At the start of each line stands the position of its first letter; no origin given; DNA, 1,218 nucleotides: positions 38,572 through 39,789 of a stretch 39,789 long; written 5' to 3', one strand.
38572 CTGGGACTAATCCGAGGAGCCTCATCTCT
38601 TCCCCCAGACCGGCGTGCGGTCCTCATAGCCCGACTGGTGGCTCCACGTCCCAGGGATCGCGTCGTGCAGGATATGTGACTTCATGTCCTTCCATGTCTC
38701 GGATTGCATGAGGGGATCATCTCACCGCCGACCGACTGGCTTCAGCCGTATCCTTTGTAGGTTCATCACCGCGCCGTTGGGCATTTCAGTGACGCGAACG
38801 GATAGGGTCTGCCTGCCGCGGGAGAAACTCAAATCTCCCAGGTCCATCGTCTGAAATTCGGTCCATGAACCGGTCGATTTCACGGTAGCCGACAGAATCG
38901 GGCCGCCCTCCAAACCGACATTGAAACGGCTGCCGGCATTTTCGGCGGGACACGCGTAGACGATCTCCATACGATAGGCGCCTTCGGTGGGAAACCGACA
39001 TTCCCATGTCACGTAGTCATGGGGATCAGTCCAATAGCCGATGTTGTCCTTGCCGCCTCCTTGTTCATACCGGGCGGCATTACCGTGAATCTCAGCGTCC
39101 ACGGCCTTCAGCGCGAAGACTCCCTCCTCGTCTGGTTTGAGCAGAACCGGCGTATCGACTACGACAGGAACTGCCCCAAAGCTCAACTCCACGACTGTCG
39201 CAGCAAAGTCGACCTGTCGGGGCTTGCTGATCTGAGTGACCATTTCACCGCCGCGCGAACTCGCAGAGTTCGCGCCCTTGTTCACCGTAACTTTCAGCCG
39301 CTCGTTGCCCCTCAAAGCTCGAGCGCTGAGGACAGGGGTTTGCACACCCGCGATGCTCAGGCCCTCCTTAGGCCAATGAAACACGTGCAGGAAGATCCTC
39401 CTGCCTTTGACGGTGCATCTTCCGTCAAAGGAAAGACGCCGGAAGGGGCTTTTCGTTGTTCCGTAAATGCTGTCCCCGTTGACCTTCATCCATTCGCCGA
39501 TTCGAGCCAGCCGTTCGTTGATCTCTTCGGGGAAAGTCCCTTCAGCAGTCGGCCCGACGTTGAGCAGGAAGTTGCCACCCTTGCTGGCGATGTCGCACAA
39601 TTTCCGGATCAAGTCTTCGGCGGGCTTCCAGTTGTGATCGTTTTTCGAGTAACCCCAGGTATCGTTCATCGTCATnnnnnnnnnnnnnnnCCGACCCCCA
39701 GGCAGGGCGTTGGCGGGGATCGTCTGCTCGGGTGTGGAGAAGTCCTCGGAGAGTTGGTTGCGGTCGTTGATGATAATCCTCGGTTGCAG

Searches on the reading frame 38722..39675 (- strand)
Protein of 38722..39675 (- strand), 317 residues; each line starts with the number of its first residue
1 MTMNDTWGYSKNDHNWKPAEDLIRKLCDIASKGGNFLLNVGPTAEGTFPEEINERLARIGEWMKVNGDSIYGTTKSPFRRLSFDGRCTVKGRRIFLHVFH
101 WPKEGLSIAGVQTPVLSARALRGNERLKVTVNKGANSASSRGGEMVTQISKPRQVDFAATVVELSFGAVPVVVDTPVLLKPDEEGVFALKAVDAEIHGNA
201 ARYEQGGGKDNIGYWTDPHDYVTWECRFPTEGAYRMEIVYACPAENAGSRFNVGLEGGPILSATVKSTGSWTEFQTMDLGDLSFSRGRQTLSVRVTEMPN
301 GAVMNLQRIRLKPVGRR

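Call 14: search_protein_families(library=pfam, proteins=[window:38722-39675:-], max_evalue=0.001)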
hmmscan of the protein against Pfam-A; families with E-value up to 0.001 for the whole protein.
window:38722-39675:- (317 aa): 3 families
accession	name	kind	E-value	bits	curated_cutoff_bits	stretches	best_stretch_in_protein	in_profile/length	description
PF01120.23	Alpha_L_fucos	-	1.6e-23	84.1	25.2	1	1-68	278-345/345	Alpha-L-fucosidase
PF03422.21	CBM_6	-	2.3e-07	31.6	28.9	1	207-312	20-124/125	Carbohydrate binding module (family 6)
PF18099.7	CBM_35_2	-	7.2e-07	29.7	23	1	220-294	26-99/112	Carbohydrate binding module (family 35)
